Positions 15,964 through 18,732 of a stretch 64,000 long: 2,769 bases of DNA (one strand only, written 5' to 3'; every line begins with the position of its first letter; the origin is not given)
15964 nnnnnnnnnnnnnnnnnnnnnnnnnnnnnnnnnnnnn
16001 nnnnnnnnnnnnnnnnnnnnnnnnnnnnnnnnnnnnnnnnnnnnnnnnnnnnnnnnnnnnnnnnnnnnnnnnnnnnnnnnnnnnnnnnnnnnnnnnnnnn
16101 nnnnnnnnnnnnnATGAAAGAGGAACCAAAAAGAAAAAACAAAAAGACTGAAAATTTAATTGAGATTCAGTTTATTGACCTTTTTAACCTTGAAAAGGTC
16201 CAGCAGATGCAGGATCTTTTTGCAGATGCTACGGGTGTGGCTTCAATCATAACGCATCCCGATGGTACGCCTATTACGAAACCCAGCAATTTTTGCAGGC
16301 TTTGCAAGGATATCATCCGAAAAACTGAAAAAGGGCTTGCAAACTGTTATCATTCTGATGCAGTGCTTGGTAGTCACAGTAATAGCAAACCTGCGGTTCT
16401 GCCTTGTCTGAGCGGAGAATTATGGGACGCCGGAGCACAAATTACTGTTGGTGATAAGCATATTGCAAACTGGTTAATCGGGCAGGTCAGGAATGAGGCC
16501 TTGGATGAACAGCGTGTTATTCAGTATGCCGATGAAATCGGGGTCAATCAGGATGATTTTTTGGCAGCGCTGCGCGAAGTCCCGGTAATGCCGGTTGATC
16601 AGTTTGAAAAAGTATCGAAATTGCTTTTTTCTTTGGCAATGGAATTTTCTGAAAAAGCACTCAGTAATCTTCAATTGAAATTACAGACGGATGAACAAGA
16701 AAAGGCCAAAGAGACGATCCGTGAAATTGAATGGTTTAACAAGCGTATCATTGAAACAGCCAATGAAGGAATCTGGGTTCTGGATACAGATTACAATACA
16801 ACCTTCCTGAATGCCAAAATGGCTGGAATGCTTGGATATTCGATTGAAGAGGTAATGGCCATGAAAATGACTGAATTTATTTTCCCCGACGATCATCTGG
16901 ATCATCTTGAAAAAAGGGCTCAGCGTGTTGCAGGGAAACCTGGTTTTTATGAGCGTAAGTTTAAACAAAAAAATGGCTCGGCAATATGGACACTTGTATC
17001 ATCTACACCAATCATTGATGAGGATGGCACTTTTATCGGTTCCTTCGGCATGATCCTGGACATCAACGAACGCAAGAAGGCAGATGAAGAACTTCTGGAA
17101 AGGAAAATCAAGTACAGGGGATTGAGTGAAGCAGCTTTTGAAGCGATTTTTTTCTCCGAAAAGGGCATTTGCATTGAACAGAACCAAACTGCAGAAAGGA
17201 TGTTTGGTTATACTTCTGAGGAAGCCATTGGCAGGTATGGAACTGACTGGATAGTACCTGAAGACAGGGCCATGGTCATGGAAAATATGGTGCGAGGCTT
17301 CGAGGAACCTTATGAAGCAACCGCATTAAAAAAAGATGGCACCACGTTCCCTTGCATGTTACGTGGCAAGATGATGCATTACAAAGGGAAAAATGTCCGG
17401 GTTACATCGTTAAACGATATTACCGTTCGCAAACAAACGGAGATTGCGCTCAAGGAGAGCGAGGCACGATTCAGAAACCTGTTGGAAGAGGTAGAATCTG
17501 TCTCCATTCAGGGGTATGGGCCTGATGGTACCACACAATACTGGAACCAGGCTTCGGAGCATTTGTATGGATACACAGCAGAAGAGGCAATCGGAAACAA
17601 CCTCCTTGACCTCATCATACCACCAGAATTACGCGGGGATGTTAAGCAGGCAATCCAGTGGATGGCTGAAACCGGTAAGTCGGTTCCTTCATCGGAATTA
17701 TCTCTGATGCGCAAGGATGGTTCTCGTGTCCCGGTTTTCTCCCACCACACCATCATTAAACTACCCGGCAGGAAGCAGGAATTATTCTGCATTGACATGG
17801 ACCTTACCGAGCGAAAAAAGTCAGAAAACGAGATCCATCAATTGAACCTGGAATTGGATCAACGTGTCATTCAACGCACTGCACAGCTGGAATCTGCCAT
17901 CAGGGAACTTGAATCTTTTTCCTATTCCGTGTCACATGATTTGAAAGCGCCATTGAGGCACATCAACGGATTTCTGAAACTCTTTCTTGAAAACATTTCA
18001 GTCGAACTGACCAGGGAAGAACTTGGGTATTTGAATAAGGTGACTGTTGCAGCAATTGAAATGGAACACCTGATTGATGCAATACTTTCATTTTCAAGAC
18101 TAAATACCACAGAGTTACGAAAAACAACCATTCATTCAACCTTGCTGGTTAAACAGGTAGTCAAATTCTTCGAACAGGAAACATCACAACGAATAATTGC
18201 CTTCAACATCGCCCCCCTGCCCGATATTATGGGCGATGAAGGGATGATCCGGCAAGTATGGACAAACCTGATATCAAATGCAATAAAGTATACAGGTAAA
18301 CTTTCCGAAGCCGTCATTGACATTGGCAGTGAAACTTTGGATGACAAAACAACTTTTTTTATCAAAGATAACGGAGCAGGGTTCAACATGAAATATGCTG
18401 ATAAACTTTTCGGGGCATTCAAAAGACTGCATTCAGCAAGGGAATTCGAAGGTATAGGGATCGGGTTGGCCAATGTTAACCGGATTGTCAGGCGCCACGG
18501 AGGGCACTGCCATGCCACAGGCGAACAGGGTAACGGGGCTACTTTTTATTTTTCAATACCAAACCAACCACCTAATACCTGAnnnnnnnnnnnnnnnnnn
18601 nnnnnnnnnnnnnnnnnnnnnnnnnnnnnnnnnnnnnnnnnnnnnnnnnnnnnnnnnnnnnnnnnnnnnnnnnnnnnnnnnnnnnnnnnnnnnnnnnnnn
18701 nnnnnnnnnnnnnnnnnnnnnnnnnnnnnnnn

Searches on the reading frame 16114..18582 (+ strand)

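Call 5: search_protein_families(library=pfam, proteins=[window:16114-18582:+], max_evalue=0.001)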
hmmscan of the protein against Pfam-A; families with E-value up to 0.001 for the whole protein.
window:16114-18582:+ (822 aa): 8 families
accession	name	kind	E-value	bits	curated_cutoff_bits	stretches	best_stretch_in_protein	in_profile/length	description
PF10114.15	PocR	-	3.8e-49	167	23.9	1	22-182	1-161/162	Sensory domain found in PocR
PF13426.13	PAS_9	-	4.1e-38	130.2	27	3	218-319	2-103/103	PAS domain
PF00989.32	PAS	-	1.2e-37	128.9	22.6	3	210-317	4-113/113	PAS fold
PF08447.18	PAS_3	-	3.1e-27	95.1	25.6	3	476-549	3-76/89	PAS fold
PF08448.16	PAS_4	-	8.2e-24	84.4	23.1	2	215-321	3-109/110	PAS fold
PF02518.31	HATPase_c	-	7.7e-22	78.3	26.4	1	707-818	1-110/111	Histidine kinase-, DNA gyrase B-, and HSP90-like ATPase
PF13188.13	PAS_8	-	1.3e-14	53.9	21.8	1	210-265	4-55/65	PAS domain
PF00512.31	HisKA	-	3.2e-07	30.8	26.9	1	600-664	3-64/66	His Kinase A (phospho-acceptor) domain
